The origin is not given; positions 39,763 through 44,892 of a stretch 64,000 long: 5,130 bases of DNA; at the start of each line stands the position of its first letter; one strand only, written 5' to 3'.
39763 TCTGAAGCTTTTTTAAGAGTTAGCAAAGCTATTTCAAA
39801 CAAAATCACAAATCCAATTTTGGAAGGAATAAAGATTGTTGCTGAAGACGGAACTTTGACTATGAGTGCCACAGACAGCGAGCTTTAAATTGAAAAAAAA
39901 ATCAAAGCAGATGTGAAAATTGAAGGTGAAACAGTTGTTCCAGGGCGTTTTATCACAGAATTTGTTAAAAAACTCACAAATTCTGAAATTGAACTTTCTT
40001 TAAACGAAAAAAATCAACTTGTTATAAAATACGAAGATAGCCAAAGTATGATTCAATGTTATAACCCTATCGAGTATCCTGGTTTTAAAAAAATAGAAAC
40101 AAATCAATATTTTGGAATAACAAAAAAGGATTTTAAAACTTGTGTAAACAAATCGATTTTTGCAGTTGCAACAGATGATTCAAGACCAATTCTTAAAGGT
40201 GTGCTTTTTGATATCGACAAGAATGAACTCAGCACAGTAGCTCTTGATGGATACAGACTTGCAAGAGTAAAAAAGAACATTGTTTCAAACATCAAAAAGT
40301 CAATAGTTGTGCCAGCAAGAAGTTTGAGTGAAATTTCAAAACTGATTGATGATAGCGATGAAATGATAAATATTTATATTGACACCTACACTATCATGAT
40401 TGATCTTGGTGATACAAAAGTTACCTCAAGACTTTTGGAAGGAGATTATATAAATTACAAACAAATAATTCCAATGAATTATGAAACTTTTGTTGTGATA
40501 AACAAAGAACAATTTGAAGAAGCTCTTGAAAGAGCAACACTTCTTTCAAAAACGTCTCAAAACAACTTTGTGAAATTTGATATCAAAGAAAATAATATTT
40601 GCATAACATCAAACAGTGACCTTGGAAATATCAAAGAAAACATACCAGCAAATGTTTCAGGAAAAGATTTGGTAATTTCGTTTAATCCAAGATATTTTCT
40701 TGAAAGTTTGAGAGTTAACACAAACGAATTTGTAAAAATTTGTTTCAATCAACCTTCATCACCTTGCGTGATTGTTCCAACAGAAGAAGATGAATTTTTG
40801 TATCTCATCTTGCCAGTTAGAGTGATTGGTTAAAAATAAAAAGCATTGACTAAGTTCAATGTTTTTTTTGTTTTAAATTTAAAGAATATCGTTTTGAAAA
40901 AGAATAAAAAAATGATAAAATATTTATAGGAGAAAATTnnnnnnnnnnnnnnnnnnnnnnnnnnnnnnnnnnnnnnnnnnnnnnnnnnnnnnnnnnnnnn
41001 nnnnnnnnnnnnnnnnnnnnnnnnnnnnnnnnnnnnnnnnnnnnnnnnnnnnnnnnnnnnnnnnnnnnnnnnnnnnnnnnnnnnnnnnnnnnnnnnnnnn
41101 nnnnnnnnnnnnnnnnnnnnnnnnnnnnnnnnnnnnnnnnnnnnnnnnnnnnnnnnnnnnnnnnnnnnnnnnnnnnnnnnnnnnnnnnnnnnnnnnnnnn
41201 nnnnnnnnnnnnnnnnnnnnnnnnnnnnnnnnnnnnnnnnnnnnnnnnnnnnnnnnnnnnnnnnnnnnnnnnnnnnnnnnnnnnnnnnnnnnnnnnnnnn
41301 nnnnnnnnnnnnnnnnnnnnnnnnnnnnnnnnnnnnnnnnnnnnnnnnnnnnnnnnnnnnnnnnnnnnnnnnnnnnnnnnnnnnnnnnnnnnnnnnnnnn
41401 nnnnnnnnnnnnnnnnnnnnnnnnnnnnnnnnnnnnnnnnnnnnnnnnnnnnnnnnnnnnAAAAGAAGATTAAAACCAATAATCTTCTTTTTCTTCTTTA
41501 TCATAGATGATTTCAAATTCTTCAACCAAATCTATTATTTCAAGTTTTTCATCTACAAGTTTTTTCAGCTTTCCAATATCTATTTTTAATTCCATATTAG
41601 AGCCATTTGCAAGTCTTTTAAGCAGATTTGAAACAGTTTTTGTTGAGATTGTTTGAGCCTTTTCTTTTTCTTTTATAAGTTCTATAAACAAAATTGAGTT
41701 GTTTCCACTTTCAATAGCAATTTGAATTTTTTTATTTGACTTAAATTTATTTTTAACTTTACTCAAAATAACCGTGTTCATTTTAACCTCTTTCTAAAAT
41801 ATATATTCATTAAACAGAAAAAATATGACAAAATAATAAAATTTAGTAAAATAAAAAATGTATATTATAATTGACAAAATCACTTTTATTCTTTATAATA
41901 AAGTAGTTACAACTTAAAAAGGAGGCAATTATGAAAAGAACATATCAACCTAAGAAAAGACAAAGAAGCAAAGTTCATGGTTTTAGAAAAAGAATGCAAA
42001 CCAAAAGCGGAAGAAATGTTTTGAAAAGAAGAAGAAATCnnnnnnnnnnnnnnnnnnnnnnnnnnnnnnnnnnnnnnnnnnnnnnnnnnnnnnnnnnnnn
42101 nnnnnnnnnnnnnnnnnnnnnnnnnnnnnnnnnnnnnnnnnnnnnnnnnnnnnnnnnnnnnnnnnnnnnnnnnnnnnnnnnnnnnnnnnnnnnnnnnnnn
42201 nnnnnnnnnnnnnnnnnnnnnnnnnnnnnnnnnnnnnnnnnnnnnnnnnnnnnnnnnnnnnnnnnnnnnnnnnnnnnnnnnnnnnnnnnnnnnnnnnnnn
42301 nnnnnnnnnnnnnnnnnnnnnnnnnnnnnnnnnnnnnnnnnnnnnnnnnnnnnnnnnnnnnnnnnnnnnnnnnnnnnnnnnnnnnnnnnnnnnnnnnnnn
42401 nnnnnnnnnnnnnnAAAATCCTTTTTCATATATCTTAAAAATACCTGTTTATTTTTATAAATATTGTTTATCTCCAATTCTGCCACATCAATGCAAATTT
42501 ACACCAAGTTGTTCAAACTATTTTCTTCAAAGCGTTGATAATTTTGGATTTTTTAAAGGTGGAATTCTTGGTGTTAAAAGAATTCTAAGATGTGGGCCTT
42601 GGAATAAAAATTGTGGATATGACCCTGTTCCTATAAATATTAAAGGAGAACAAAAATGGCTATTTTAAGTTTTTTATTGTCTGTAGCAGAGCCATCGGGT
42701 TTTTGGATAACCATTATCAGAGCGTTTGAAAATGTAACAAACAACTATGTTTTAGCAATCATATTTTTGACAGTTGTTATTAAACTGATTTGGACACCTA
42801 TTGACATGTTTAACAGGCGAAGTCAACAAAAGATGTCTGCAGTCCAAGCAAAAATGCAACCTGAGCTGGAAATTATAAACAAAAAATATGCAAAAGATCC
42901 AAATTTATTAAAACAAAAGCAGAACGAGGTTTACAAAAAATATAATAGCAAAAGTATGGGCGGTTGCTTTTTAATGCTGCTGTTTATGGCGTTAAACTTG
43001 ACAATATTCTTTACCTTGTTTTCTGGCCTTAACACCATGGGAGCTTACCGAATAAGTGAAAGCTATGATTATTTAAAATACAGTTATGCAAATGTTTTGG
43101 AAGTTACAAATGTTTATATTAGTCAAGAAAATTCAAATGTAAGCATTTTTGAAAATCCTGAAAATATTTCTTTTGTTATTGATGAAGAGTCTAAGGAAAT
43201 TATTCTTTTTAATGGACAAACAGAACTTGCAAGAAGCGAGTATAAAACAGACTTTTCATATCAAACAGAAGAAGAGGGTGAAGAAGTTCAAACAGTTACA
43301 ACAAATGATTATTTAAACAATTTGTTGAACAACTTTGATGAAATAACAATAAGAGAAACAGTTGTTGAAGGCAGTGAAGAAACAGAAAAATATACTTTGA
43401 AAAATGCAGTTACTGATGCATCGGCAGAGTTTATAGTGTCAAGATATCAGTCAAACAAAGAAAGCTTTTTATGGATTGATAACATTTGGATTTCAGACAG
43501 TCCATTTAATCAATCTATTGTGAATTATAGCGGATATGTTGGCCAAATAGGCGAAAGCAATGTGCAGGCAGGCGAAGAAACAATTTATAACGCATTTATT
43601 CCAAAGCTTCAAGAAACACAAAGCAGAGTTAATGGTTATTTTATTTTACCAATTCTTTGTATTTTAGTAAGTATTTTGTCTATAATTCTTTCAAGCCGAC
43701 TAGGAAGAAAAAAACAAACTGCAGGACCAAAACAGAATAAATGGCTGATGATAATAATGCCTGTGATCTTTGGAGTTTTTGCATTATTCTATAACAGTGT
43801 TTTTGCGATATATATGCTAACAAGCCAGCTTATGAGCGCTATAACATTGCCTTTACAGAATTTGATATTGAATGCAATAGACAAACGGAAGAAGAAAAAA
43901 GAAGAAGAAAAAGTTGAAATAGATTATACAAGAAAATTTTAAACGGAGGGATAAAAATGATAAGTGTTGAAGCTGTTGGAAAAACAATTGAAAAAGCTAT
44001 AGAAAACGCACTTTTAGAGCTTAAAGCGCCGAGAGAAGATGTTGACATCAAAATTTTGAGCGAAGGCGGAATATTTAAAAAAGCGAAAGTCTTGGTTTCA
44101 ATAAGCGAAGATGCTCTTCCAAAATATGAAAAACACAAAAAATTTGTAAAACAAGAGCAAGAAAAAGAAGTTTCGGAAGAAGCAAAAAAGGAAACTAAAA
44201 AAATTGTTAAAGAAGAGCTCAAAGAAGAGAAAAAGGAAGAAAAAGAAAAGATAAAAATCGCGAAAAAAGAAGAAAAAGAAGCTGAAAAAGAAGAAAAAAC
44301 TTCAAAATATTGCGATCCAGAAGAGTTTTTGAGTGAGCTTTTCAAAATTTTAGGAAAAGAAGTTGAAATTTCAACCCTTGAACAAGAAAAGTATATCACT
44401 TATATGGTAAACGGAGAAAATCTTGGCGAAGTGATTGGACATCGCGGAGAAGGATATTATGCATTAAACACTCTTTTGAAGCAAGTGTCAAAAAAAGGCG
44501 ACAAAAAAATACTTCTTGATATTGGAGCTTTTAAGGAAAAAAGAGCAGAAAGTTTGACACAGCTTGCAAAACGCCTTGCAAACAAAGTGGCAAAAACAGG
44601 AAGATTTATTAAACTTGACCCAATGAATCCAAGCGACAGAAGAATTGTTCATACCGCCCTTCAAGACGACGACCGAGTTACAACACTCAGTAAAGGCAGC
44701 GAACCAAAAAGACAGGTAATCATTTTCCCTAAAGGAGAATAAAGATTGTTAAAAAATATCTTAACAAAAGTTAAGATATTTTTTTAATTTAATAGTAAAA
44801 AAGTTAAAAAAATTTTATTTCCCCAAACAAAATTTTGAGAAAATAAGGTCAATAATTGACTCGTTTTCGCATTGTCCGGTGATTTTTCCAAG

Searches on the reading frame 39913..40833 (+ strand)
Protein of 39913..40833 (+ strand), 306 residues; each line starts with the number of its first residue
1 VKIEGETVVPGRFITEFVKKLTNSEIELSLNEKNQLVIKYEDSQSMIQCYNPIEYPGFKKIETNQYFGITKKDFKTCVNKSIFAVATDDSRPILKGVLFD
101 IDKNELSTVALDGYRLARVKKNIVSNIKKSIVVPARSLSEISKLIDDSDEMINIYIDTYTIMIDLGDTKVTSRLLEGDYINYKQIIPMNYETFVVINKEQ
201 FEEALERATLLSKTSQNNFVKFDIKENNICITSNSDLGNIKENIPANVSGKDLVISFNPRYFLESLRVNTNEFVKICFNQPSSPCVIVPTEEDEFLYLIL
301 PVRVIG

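Call 116: search_protein_families(library=pfam, proteins=[window:39913-40833:+], max_evalue=0.00001)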
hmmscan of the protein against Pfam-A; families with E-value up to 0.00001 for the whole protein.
window:39913-40833:+ (306 aa): 3 families
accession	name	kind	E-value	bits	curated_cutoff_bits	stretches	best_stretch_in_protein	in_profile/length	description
PF02768.20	DNA_pol3_beta_3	-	4e-29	101.3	27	1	183-303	1-121/121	DNA polymerase III beta subunit, C-terminal domain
PF02767.21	DNA_pol3_beta_2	-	2.1e-26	92.9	27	1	69-179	2-114/116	DNA polymerase III beta subunit, central domain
PF00712.24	DNA_pol3_beta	-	5.6e-19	68.9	24.4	2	4-56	65-117/120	DNA polymerase III beta subunit, N-terminal domain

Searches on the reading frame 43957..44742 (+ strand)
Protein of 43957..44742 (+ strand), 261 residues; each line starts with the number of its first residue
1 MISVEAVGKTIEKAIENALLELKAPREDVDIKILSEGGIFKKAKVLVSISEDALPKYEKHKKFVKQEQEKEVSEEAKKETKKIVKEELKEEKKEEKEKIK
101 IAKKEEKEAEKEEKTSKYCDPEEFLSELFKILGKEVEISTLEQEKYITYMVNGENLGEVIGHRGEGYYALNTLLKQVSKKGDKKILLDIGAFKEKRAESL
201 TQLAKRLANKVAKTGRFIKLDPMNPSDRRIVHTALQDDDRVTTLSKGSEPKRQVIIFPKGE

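Call 116: search_protein_families(library=pfam, proteins=[window:43957-44742:+], max_evalue=0.00001)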
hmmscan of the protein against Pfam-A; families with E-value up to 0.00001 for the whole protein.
window:43957-44742:+ (261 aa): 3 families
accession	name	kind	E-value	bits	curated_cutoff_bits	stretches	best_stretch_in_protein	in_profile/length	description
PF01424.28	R3H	-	1.6e-19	70.1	26.8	1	198-258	1-60/60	R3H domain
PF14804.11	Jag_N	-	3.2e-09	37.5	25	1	8-48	3-49/50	Jag N-terminus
PF13083.13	KH_KhpA-B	-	1.7e-06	28.3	32.1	1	123-189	2-73/73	KhpA/KhpB, KH domain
